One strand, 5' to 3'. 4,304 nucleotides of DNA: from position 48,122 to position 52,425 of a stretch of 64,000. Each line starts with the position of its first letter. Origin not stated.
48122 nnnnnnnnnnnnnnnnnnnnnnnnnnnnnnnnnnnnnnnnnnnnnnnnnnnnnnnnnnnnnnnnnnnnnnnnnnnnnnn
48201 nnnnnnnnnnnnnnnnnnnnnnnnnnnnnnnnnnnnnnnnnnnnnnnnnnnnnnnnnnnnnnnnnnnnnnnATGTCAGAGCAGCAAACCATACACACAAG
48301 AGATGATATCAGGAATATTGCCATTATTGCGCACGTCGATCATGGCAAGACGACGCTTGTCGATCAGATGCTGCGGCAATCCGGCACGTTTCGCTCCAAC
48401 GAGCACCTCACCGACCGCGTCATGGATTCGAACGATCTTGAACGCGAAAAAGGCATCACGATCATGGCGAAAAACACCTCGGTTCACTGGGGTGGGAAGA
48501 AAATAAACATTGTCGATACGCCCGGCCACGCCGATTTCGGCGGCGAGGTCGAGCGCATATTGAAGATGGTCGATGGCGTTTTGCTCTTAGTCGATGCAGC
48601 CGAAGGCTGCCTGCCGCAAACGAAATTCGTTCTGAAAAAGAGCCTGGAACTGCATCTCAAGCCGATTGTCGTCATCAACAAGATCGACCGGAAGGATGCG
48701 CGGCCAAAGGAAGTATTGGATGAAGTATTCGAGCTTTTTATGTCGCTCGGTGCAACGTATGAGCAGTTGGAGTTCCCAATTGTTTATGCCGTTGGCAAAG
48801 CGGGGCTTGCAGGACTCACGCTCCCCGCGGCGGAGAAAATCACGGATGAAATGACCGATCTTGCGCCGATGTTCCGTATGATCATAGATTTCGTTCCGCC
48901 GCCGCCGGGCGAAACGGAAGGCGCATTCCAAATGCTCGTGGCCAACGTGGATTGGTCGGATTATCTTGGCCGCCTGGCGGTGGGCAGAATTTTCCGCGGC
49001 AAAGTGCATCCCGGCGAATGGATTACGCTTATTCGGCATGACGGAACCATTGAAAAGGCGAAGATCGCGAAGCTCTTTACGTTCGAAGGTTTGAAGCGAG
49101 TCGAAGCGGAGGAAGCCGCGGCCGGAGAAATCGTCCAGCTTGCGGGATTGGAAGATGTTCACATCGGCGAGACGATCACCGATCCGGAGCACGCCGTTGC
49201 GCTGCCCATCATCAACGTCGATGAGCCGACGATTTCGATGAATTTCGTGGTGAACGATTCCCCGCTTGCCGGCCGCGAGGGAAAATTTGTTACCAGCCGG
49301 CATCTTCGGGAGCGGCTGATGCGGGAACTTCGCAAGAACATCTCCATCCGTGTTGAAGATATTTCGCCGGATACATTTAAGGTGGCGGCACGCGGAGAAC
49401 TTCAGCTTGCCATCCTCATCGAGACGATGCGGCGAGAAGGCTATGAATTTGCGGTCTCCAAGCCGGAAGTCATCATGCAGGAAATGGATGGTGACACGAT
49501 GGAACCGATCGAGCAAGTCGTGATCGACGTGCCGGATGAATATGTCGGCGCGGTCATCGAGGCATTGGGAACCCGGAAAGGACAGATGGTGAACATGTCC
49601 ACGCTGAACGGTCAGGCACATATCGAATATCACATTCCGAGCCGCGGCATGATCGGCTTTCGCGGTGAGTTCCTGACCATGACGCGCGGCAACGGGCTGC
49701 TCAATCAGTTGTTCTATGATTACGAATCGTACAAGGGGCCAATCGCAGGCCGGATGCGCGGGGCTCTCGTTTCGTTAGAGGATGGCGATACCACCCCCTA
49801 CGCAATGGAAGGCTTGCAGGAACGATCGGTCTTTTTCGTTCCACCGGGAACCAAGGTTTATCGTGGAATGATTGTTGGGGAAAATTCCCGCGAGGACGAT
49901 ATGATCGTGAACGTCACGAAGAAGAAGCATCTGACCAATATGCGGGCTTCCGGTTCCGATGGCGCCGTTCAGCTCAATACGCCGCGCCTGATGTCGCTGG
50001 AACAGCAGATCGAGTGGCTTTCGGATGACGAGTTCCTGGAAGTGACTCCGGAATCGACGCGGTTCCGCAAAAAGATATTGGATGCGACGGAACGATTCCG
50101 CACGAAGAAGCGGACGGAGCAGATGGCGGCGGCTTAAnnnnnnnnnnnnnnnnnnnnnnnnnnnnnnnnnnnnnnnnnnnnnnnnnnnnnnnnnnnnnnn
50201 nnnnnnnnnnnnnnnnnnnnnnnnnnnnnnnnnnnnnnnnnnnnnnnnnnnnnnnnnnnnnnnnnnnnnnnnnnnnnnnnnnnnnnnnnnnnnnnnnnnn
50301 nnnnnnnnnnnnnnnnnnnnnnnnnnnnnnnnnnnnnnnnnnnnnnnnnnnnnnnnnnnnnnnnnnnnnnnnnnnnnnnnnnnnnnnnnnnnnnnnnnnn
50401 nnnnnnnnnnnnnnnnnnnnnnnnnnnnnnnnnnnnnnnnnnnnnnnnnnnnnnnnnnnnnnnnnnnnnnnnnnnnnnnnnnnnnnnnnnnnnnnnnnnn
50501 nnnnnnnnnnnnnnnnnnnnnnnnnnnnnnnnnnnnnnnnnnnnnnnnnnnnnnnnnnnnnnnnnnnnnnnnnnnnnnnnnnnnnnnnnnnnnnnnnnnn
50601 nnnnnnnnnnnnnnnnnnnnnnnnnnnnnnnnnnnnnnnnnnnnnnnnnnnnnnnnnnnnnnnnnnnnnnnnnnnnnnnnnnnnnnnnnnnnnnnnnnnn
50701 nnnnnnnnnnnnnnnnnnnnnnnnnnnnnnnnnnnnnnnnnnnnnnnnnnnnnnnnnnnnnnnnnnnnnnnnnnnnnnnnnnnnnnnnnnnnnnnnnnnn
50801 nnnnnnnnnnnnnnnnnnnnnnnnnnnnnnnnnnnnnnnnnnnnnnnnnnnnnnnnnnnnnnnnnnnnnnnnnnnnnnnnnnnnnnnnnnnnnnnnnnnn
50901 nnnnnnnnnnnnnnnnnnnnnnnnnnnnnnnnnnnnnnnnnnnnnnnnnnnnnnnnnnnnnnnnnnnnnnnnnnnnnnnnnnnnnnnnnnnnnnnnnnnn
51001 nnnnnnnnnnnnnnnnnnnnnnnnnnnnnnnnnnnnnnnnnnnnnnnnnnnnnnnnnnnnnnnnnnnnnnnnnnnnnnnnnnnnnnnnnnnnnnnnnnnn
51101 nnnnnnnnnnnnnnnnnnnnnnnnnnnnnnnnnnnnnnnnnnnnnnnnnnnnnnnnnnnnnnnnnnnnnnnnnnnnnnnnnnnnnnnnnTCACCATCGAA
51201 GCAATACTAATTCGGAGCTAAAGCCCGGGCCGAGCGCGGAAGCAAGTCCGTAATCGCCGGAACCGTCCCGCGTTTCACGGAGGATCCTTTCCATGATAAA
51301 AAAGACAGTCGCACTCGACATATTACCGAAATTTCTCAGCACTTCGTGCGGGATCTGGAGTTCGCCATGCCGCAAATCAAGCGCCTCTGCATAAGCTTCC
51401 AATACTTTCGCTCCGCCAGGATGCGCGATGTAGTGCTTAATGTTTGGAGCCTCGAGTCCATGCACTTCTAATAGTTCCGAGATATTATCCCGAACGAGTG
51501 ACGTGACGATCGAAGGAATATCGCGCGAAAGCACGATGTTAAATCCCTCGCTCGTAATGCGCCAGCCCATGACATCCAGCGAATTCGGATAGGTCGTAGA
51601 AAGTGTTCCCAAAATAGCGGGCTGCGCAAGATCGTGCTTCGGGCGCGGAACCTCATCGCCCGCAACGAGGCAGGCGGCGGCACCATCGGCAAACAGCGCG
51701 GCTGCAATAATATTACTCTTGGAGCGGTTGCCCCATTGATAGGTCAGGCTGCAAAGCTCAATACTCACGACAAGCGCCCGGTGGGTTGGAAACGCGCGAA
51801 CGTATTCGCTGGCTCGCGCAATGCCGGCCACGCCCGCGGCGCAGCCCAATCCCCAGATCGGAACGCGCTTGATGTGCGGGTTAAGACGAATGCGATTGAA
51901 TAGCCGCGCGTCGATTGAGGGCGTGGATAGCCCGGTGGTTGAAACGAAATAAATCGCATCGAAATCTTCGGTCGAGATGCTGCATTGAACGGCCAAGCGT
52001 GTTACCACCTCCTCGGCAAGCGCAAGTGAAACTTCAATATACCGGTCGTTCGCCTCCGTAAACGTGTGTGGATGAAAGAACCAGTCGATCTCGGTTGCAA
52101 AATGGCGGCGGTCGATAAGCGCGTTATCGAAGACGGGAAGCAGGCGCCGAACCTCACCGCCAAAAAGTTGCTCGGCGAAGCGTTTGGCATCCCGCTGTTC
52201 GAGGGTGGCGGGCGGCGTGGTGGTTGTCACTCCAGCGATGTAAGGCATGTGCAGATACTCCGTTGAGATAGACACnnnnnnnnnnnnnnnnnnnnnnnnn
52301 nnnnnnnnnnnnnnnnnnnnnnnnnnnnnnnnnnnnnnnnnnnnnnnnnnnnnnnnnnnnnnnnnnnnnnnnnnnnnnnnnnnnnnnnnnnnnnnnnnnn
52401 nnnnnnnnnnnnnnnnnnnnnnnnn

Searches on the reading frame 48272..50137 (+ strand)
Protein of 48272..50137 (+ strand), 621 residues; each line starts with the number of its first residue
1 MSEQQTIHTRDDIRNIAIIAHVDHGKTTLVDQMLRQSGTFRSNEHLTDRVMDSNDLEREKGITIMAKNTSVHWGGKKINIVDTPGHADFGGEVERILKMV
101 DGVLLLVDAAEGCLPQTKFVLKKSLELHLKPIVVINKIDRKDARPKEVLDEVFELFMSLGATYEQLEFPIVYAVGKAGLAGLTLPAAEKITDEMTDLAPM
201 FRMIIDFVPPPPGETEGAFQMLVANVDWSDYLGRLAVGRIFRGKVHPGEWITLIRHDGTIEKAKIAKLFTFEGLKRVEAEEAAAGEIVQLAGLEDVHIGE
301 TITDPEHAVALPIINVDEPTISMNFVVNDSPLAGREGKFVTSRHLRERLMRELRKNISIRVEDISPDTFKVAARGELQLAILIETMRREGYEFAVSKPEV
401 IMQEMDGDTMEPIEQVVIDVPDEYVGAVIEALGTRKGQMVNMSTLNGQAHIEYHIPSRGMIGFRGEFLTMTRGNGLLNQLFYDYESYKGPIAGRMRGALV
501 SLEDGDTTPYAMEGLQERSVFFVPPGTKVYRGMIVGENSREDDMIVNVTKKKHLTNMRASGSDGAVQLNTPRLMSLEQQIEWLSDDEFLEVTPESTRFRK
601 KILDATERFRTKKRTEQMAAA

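Call 61: search_protein_families(library=pfam, proteins=[window:48272-50137:+], max_evalue=0.00001)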
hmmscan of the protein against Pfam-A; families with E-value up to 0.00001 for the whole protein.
window:48272-50137:+ (621 aa): 6 families
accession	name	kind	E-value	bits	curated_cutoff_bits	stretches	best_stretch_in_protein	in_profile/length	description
PF00009.33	GTP_EFTU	-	6e-53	179.7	26.5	1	12-206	2-184/188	Elongation factor Tu GTP binding domain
PF21018.2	BipA_C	-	4.4e-43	146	23.8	1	496-604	1-109/110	TypA/BipA C-terminal domain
PF00679.30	EFG_C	-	1.1e-22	80.2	27.9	1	410-492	3-86/89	Elongation factor G C-terminus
PF03144.31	GTP_EFTU_D2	-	1.9e-14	54.2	30.3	1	233-303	1-73/73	Elongation factor Tu domain 2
PF22042.2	EF-G_D2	-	4.5e-10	39.9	27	1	219-303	2-82/84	Elongation factor G domain 2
PF01926.29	MMR_HSR1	-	3.6e-07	30.7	21.9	1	16-137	2-113/113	50S ribosome-binding GTPase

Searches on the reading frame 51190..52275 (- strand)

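Call 62: search_protein_families(library=pfam, proteins=[window:51190-52275:-], max_evalue=0.00001)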
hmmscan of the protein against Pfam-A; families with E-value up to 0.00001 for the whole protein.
window:51190-52275:- (361 aa): 5 families
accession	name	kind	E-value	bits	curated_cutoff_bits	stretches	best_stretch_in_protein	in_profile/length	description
PF02797.21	Chal_sti_synt_C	-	2.4e-23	83.2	27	1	227-360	8-148/151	Chalcone and stilbene synthases, C-terminal domain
PF08392.18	FAE1_CUT1_RppA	-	3e-17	63.3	27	1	89-268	89-268/290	FAE1/Type III polyketide synthase-like protein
PF00195.25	Chal_sti_synt_N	-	2.9e-14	53.5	27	1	102-207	118-224/225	Chalcone and stilbene synthases, N-terminal domain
PF08541.16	ACP_syn_III_C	-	3.2e-10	40.5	26.6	1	269-361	1-90/90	3-Oxoacyl-[acyl-carrier-protein (ACP)] synthase III C terminal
PF08545.16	ACP_syn_III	-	1.2e-06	28.7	24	1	144-208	6-65/80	3-Oxoacyl-[acyl-carrier-protein (ACP)] synthase III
